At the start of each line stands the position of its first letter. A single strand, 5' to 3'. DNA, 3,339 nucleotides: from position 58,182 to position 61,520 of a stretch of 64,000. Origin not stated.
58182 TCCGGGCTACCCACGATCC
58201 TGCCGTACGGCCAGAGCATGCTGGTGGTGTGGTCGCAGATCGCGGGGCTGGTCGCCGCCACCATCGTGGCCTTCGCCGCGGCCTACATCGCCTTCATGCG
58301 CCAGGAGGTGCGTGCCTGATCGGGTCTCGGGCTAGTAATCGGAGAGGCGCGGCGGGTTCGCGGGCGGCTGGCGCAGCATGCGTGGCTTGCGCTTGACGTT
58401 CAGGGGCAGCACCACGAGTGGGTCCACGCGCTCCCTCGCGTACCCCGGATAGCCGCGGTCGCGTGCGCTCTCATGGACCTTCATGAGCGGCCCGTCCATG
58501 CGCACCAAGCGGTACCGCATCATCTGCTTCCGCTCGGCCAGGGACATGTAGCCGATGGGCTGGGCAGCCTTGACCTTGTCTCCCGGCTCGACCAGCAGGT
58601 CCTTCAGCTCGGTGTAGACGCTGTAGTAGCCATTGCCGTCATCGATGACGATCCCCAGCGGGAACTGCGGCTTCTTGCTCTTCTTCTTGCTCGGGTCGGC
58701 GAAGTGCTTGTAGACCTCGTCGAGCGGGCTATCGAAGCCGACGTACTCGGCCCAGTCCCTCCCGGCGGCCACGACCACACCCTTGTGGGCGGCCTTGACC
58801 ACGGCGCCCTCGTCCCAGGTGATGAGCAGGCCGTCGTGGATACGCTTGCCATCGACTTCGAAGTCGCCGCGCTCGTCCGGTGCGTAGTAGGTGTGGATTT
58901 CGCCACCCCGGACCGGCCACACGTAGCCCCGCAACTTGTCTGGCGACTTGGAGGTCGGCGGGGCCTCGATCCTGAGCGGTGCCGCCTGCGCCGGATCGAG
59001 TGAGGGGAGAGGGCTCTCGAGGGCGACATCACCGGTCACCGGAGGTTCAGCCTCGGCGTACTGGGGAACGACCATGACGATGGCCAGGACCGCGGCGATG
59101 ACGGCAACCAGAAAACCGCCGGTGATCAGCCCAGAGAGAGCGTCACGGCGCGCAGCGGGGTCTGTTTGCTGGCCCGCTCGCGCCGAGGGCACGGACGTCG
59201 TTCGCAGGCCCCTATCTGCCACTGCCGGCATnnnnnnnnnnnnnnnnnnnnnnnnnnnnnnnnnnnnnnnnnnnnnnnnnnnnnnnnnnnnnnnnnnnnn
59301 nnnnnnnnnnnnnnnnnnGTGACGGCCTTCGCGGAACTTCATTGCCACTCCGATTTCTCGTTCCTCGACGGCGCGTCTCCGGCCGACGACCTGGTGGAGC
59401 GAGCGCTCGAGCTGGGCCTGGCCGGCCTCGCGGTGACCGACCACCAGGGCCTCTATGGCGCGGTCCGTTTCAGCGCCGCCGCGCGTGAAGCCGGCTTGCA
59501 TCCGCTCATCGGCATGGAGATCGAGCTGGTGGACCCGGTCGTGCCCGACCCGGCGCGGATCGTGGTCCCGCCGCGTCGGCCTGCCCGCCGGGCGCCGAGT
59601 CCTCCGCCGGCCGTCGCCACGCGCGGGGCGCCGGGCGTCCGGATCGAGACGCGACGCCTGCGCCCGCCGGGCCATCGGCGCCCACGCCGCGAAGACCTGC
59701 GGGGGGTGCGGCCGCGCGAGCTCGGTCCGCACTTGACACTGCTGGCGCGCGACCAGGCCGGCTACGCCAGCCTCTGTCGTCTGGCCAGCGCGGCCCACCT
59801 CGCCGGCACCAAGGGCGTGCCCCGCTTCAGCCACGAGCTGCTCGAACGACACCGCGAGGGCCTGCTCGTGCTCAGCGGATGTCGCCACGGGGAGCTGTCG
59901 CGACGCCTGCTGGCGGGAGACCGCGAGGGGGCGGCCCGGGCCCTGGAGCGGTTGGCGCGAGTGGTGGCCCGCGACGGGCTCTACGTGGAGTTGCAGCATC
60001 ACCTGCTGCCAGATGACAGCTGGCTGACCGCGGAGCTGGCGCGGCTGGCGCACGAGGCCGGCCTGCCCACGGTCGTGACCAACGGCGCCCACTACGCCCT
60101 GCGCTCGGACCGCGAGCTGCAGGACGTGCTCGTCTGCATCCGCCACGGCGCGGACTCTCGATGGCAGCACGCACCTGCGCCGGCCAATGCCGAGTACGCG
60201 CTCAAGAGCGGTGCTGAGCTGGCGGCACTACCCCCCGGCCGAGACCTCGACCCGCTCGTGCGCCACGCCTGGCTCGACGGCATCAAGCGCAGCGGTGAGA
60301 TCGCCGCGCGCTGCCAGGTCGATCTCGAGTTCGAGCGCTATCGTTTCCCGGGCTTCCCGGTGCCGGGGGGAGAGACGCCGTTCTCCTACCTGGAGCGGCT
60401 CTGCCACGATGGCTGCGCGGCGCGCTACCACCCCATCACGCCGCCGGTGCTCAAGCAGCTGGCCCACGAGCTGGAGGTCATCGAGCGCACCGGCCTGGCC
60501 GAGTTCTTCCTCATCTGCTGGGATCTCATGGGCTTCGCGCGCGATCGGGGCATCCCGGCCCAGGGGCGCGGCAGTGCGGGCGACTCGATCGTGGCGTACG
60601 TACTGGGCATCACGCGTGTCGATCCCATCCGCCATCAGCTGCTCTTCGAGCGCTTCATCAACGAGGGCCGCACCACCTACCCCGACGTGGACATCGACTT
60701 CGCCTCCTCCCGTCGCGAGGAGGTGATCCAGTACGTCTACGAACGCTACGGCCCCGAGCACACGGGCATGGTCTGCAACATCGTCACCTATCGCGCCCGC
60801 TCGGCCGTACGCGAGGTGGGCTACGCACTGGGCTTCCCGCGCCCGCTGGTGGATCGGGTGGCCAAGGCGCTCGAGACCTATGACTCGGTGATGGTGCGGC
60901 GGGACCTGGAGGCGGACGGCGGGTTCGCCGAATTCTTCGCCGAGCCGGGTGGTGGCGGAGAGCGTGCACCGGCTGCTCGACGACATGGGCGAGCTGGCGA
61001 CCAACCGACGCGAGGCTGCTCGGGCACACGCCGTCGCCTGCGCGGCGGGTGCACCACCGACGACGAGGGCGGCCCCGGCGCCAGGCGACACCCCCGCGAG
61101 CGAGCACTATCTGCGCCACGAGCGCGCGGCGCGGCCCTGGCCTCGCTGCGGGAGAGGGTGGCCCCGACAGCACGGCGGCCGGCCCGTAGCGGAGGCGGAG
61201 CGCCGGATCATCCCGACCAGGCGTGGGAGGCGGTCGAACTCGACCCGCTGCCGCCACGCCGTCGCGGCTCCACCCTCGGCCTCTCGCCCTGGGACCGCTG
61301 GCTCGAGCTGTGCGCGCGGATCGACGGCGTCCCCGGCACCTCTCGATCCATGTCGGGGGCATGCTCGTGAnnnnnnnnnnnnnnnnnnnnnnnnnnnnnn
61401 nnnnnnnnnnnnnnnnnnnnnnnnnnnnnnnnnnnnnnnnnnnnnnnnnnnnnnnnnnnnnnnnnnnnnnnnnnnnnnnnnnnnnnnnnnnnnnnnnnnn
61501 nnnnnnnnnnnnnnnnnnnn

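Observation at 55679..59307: Split SOS mutagenesis cassette with two Cheo-type LexA boxes: imuA-imuB-(small ORF) ... divergent M23-like gene | dnaE2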

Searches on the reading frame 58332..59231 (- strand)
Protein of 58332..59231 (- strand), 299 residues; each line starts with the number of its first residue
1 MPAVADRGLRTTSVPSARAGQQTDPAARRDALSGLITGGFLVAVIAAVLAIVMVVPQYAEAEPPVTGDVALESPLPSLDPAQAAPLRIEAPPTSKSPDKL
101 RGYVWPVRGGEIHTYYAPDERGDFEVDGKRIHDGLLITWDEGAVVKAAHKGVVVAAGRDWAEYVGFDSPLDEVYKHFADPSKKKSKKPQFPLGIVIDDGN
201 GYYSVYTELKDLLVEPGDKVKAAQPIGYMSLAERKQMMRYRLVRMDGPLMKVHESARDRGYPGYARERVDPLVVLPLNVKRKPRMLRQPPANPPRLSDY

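Call 4: search_protein_families(library=pfam, proteins=[window:58332-59231:-], max_evalue=0.01)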
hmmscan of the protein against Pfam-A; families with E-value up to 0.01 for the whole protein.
window:58332-59231:- (299 aa): 1 family
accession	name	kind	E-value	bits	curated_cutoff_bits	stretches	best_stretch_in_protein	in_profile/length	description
PF01551.29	Peptidase_M23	-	2.5e-12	47.3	28.7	1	131-233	2-76/96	Peptidase family M23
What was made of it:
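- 58332..59222 (-): Bitopic membrane protein with a degenerate (non-catalytic) LytM/M23 domain: a conserved cytoplasmic N-terminal tail, one transmembrane helix, the LytM domain and a conserved C-terminal PPRLSDY. It lies inside the locus but is probably not part of the LexA unit. Pfam M23 2.5e-12 (call 4).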

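Call 14: find_homologous_proteins(query=window:58332-59231:-)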
Query window:58332-59231:- (299 aa): 179 proteins with E <= 0.001 among 8000 candidates; the best 120 are listed.
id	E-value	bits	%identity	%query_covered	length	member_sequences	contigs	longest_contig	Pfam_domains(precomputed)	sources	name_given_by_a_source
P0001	1.2e-186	637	95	100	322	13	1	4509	PF01551.30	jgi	-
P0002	4.4e-128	445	71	96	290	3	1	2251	PF01551.30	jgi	jgi:murein DD-endopeptidase MepM/ murein hydrolase activator NlpD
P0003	8.6e-126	437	69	99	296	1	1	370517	PF01551.30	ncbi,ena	-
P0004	4.1e-122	425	68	99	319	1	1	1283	PF01551.30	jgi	jgi:murein DD-endopeptidase MepM/ murein hydrolase activator NlpD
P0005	8.3e-118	411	69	88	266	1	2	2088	PF01551.30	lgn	-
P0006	3.2e-117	409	67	99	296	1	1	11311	PF01551.30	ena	-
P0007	1.1e-116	408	66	99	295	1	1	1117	PF01551.30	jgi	jgi:murein DD-endopeptidase MepM/ murein hydrolase activator NlpD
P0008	1.7e-115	404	67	99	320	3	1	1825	PF01551.30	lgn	-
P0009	3.2e-115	403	66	96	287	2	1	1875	PF01551.30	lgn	-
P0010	2.8e-114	400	63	99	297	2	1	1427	PF01551.30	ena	-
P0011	3.6e-113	396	63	99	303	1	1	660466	PF01551.30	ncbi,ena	-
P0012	1.5e-111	391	64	99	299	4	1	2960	PF01551.30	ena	-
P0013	1.6e-111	391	62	96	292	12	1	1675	PF01551.30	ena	-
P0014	2.3e-110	387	64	94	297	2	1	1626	PF01551.30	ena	-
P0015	9.6e-109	381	69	88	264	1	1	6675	PF01551.30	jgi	jgi:murein DD-endopeptidase MepM/ murein hydrolase activator NlpD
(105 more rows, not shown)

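Call 16: find_related_loci(query=A1, collection=genome_contigs, flank=6000)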
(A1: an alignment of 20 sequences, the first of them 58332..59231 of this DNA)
Query A1 (299 aa) in genome_contigs; peptide patterns used: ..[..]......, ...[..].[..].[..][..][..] (x = any residue, [..] = any of these).
32 stretches matched a pattern; 23 encode a relative of the query (tblastn E <= 1e-3); 23 distinct loci.
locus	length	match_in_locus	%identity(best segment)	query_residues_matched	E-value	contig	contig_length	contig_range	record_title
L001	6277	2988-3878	68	4-299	3e-128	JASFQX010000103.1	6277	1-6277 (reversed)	MAG: Chloroflexota bacterium isolate D0819U12remetaG_Bin_354 D0819U12remetaG_FD_scaffold_882_c1, whole genome shotgun se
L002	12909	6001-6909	66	3-299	1e-125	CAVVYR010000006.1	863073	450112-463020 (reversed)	MAG: uncultured Chloroflexia bacterium isolate MFD03804.bin.2.50 genome assembly, contig: contig_32744, whole genome sho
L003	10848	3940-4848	65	3-299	4e-121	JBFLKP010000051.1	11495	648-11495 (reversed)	MAG: Candidatus Limnocylindrales bacterium isolate RS2.bin12 k97_68322, whole genome shotgun sequence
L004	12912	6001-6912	68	1-299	1e-120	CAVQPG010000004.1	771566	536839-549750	MAG: uncultured Chloroflexia bacterium isolate MFD09779.bin.2.28 genome assembly, contig: contig_13883, whole genome sho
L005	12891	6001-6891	69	3-299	3e-118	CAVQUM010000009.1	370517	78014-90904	MAG: uncultured Chloroflexia bacterium isolate MFD09964.bin.2.52 genome assembly, contig: contig_34270, whole genome sho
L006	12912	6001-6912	63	3-299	3e-108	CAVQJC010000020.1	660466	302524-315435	MAG: uncultured Chloroflexia bacterium isolate MFD09779.bin.2.210 genome assembly, contig: contig_9745, whole genome sho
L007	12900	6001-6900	59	1-298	1e-102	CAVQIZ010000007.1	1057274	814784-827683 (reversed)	MAG: uncultured Chloroflexia bacterium isolate MFD09779.bin.2.43 genome assembly, contig: contig_8525, whole genome shot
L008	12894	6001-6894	57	4-299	3e-102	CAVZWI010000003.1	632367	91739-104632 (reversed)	MAG: uncultured Chloroflexia bacterium isolate MFD02416.bin.2.31 genome assembly, contig: contig_53984, whole genome sho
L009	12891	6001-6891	57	1-293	1e-101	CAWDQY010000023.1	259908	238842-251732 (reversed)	MAG: uncultured Chloroflexia bacterium isolate MFD04716.bin.2.161 genome assembly, contig: contig_6703, whole genome sho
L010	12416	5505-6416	59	3-299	1e-100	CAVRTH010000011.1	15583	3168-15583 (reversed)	MAG: uncultured Chloroflexia bacterium isolate MFD02923.bin.2.100 genome assembly, contig: contig_47206, whole genome sh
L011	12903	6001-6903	56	1-299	6e-99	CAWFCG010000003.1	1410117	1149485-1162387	MAG: uncultured Chloroflexia bacterium isolate MFD04716.bin.1.249 genome assembly, contig: contig_9436, whole genome sho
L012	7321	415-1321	67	3-299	7e-100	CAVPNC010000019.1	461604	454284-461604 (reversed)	MAG: uncultured Chloroflexia bacterium isolate MFD09964.bin.2.136 genome assembly, contig: contig_6788, whole genome sho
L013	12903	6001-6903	55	1-299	6e-94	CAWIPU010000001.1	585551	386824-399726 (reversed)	MAG: uncultured Chloroflexia bacterium isolate MFD01721.bin.1.359 genome assembly, contig: contig_11793, whole genome sh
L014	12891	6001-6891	56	1-294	9e-94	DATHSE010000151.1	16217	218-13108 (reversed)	MAG TPA_asm: Anaerolineae bacterium isolate SMAG_U16043 k141_810230, whole genome shotgun sequence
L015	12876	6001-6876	53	4-299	1e-88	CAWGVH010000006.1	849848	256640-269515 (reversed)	MAG: uncultured Chloroflexia bacterium isolate MFD02809.bin.2.210 genome assembly, contig: contig_64370, whole genome sh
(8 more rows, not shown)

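Call 26: search_solved_structures(query=A1, max_evalue=0.01, show_alignments=3)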
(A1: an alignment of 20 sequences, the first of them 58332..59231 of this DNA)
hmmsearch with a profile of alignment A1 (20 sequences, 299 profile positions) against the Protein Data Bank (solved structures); distinct sequences matched with E-value up to 0.01: 13.
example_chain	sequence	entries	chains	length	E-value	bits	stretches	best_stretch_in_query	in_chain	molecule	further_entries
8i6o_E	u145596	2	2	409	3.8e-07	33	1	194-236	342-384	Membrane-bound metallopeptidase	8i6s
4bh5_A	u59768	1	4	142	1.7e-06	30.9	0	101-159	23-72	MUREIN HYDROLASE ACTIVATOR ENVC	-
8c0j_B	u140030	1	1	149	2.4e-06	30.3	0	100-159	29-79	Murein hydrolase activator EnvC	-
6tpi_A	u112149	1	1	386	2.3e-05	27.1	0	97-159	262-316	Murein hydrolase activator EnvC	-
8hd0_E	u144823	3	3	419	2.8e-05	26.8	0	97-159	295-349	Murein hydrolase activator EnvC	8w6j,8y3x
6jn1_A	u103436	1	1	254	0.00094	21.8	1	190-230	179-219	Peptidase M23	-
6jn0_A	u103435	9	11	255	0.00095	21.8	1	190-230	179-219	Peptidase M23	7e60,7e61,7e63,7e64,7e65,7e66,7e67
6jmx_A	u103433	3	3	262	0.00097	21.8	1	190-230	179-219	Peptidase M23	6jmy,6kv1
6jmz_A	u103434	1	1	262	0.00099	21.8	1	190-230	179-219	Peptidase M23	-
6jn7_A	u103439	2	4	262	0.0013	21.4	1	190-230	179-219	Peptidase M23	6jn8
9gy1_A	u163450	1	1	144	0.0018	20.9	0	196-231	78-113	Peptidase, M23 family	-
3uz0_B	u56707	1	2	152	0.0026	20.4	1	188-231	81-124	Stage II sporulation protein Q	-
3tuf_B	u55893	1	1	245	0.0048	19.5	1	188-231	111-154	Stage II sporulation protein Q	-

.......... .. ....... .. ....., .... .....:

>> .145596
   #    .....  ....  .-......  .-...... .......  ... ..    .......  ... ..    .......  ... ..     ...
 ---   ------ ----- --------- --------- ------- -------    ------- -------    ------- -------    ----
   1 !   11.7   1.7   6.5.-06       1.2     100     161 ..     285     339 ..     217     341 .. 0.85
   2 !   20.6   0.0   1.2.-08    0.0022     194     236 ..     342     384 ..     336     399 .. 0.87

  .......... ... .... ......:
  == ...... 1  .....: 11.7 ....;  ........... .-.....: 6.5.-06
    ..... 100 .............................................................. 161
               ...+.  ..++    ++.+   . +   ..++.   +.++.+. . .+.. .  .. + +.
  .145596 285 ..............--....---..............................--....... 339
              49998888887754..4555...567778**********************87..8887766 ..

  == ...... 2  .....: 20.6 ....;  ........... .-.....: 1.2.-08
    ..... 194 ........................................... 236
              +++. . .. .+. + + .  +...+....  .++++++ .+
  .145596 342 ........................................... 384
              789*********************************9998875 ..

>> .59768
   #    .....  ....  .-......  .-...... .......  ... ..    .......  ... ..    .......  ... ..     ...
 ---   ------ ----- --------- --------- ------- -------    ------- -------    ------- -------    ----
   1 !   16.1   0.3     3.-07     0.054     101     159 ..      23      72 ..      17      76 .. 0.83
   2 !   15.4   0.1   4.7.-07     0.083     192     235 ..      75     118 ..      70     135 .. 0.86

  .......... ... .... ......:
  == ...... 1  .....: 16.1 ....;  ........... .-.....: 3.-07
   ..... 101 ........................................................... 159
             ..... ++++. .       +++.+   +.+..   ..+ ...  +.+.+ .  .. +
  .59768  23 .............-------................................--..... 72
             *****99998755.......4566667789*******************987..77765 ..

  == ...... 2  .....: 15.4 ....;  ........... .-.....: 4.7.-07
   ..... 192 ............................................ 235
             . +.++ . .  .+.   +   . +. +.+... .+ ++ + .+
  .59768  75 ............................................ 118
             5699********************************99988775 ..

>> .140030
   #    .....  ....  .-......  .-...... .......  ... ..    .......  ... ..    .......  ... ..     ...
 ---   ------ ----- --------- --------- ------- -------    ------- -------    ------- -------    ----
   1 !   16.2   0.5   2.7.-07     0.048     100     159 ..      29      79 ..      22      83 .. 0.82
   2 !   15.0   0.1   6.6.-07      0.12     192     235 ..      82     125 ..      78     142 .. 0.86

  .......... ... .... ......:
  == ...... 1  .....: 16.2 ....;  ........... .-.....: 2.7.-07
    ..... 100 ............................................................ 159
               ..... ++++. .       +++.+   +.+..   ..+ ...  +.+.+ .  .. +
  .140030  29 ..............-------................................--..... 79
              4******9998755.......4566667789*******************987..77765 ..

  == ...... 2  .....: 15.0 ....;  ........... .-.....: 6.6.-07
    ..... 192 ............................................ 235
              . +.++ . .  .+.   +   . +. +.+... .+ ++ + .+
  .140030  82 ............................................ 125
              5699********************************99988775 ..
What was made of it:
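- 58332..59222 (-): The best solved-structure sequence matches include EnvC and SpoIIQ (call 26).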

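Call 31: search_protein_families(library=ncbifam, proteins=[window:58332-59222:-], max_evalue=0.001)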
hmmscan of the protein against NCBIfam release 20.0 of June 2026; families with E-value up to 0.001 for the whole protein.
window:58332-59222:- (296 aa): 5 families
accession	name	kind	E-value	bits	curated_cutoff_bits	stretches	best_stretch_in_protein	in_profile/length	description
NF008644.1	PRK11637.1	equivalog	1.6e-06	27.3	270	0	189-226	318-355/385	murein hydrolase activator EnvC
NF041208.1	celldiv_DipM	equivalog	1.4e-05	24.6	740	1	99-160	297-350/419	cell division endopeptidase DipM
NF047755.1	LIC_10271_M23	exception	0.00016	21.5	180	1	191-226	151-186/207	LIC_10271 family cell wall hydrolase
NF052336.1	PdgHdaseHSB100310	equivalog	0.00028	20.4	500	0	182-227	82-127/316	peptidoglycan hydrolase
NF052530.1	Heli_ShapePgp3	exception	0.00036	19.8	300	1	191-224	201-234/270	peptidoglycan metallopeptidase Pgp3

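Call 32: predict_structure(alignment_id=A1)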
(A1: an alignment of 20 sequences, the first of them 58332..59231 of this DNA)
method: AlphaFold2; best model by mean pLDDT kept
length: 299 residues; sequences in the alignment: 20
mean_pLDDT: 76.5   pTM: 0.66
mean pLDDT of the five models: 76.5, 74.3, 63.3, 49.8, 45.7
residues with pLDDT >= 90: 128; 70-90: 77; 50-70: 35; < 50: 59
segments of 3 or more residues with pLDDT < 50: 1-24, 55-86
pLDDT, mean of each block of 10 residues (from residue 1): 39 38 50 61 83 53 33 35 49 85 93 87 87 92 96 96 92 79 58 96 97 98 97 93 92 92 92 88 81 57
secondary structure, 60 per line:
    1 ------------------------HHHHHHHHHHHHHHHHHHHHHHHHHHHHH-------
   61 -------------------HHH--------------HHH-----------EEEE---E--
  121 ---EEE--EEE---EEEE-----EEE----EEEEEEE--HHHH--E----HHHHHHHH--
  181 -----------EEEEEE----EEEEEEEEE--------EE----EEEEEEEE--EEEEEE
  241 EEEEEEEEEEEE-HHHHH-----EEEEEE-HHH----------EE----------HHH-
elements in order: H25-53 E111-114 E124-126 E129-131 E135-138 E144-146 E151-157 H160-163 H171-178 E192-197 E202-210 E225-232 E235-252 H254-258 E264-269

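Call 36: fold_search(model_id=the predicted structure, library=pdb)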
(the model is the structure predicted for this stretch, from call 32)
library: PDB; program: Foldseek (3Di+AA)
matches with E <= 10: 352; with E <= 0.001: 63
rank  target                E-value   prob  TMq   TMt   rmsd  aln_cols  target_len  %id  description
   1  7qrl_C                1.5e-07  1.00  0.35  0.68   5.8       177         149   17  LytM domain of DipM, a coordinator of a complex net of autolysins in Caulobacter crescentus (released 2023-06-21)
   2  4bh5_A                1.8e-07  1.00  0.35  0.77   4.7       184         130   22  LytM domain of EnvC, an activator of cell wall amidases in Escherichia coli (released 2013-07-03)
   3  7qrl_A                2.0e-07  1.00  0.34  0.68   7.2       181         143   19  LytM domain of DipM, a coordinator of a complex net of autolysins in Caulobacter crescentus (released 2023-06-21)
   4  6ue4_A                3.6e-07  1.00  0.33  0.28   4.3       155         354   21  ShyA Endopeptidase from Vibrio cholerae (Closed form) (released 2020-05-27)
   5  8c0j_B                5.0e-07  1.00  0.35  0.77   4.2       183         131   21  Structure of AmiB enzymatic domain bound to the EnvC LytM domain (released 2023-06-14)
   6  6ue4_B                6.6e-07  1.00  0.33  0.28   9.5       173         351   21  ShyA Endopeptidase from Vibrio cholerae (Closed form) (released 2020-05-27)
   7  6jn1_A                7.0e-07  1.00  0.28  0.33  10.9       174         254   20  Structure of H247A mutant peptidoglycan peptidase complex with penta peptide (released 2020-01-15)
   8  5j1l_B                7.8e-07  1.00  0.29  0.46   9.8       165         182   16  Crystal structure of Csd1-Csd2 dimer I (released 2016-10-19)
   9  4rny_A                1.2e-06  1.00  0.33  0.28   8.3       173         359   17  Structure of Helicobacter pylori Csd3 from the orthorhombic crystal (released 2015-03-11)
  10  8tzl_E                1.5e-06  1.00  0.33  0.28   7.5       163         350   18  Cryo-EM structure of Vibrio cholerae FtsE/FtsX/EnvC complex, full-length (released 2023-12-20)
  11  5j1k                  1.5e-06  1.00  0.30  0.46   9.5       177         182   16  Crystal structure of Csd2-Csd2 dimer (released 2016-10-19)
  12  6jmx                  1.6e-06  1.00  0.27  0.31  11.7       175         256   19  Structure of open form of peptidoglycan peptidase (released 2020-01-15)
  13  6jmy                  1.7e-06  1.00  0.27  0.31  11.7       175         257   18  Structure of wild type closed form of peptidoglycan peptidase (released 2020-01-15)
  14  5j1m_B                1.9e-06  1.00  0.29  0.46   9.4       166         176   17  Crystal structure of Csd1-Csd2 dimer II (released 2016-10-19)
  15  3slu_B                2.3e-06  1.00  0.33  0.28   7.6       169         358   17  Crystal structure of NMB0315 (released 2012-02-01)
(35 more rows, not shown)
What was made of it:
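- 58332..59222 (-): AlphaFold model pLDDT 76.5, with the LytM domains of DipM and EnvC as best fold matches (calls 32, 36).
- On Peptidase M23 (active LytM endopeptidase): Foldseek probability 1.00 to LytM domains (call 36).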

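Call 57: find_encoding_contigs(protein=P0001, flank=5000, max_places=6)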
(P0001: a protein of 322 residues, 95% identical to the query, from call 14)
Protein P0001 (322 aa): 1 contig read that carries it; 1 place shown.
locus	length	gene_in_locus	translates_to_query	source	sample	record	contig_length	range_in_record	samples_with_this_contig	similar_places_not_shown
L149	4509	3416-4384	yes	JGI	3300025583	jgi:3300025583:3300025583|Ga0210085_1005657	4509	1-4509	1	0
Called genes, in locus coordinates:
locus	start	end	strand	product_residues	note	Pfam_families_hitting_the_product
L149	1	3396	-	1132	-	?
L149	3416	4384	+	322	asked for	PF01551:Peptidase_M23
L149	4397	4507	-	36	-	?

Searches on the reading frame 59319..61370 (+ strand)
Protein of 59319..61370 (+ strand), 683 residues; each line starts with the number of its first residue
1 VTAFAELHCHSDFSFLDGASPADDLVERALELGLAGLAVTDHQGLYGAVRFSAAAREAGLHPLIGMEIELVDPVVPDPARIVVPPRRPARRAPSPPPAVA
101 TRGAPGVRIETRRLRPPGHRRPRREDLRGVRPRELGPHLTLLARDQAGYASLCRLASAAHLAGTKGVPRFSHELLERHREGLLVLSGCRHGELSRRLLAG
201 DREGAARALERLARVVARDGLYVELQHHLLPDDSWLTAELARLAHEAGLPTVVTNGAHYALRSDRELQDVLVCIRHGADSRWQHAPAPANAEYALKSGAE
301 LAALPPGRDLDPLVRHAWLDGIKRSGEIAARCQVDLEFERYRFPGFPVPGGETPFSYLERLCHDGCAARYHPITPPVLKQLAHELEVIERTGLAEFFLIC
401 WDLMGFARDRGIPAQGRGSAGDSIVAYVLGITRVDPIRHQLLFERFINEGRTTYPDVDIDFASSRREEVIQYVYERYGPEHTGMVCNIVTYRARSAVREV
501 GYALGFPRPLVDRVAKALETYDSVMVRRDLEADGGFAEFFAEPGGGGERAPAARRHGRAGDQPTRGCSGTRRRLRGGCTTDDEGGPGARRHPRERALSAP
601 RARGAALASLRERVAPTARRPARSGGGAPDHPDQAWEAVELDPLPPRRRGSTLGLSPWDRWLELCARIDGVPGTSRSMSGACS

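Call 4: search_protein_families(library=pfam, proteins=[window:59319-61370:+], max_evalue=0.01)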
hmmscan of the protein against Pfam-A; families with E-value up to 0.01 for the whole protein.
window:59319-61370:+ (683 aa): 2 families
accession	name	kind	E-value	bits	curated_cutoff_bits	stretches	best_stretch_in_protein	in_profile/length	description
PF07733.18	DNA_pol3_alpha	-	6.9e-56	190.2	23.9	1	356-532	1-179/260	Bacterial DNA polymerase III alpha NTPase domain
PF02811.25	PHP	-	8.3e-42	143.7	26.4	1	6-228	1-164/164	PHP domain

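Call 31: search_protein_families(library=ncbifam, proteins=[window:59319-61320:+], max_evalue=0.001)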
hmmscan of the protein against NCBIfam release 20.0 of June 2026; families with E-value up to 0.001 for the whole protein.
window:59319-61320:+ (667 aa): 15 families
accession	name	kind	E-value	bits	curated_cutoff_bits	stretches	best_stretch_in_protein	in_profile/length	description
NF004225.0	PRK05672.1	subfamily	5.9e-124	415.3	939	1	2-528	4-464/1047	error-prone DNA polymerase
NF005298.0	PRK06826.1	equivalog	1.7e-120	403.6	1260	2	137-538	88-480/1151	DNA polymerase III subunit alpha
NF004226.0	PRK05673.1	equivalog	1.2e-113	381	1002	1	3-538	5-485/1146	DNA polymerase III subunit alpha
TIGR00594.1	polc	superfamily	2.1e-109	367.1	434.35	2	137-531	83-475/1022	DNA polymerase III subunit alpha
NF005377.0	PRK06920.1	equivalog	1.3e-90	304.7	1806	2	139-522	80-449/1108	DNA polymerase III subunit alpha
NF005617.0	PRK07374.1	equivalog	8.9e-88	295.4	1653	2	137-517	85-470/1170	DNA polymerase III subunit alpha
NF007079.0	PRK09532.1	equivalog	8.4e-82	275.7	1525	2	138-518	84-469/876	DNA polymerase III subunit alpha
NF005516.0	PRK07135.1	equivalog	6.4e-54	183.5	1084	2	324-524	198-401/974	DNA polymerase III DnaE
NF005582.0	PRK07279.1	equivalog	3.9e-50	170.8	1279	2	379-524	262-408/1033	DNA polymerase III subunit alpha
NF004550.0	PRK05898.1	equivalog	2.9e-46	158.1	1182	2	327-520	200-398/971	DNA polymerase III subunit alpha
NF001688.0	PRK00448.1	equivalog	1.4e-29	102.4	873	3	137-285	615-768/1445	PolC-type DNA polymerase III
TIGR01405.1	polC_Gram_pos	equivalog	4.2e-26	91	1043.45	2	136-285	380-534/1211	DNA polymerase III subunit alpha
NF041577.1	nside_bi_sphtase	equivalog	1.5e-08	34.2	400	1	5-69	4-66/276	3',5'-nucleoside bisphosphate phosphatase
NF038032.1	CehA_McbA_metalo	domain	5.4e-05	22.7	80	1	5-68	5-67/315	CehA/McbA family metallohydrolase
NF047791.1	RNaseRnm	equivalog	0.0002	20.7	375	1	5-60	3-58/275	RNase RNM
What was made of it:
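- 59319..63203 (+): dnaE2 (imuC), the error-prone C-family polymerase. In this window two frameshifts interrupt it: -1 at 61328/61329 and +1 near 63071. The true stop is at 63201-63203. NF004225 'error-prone DNA polymerase' scores 415 + 615 bits for the two halves (call 31).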
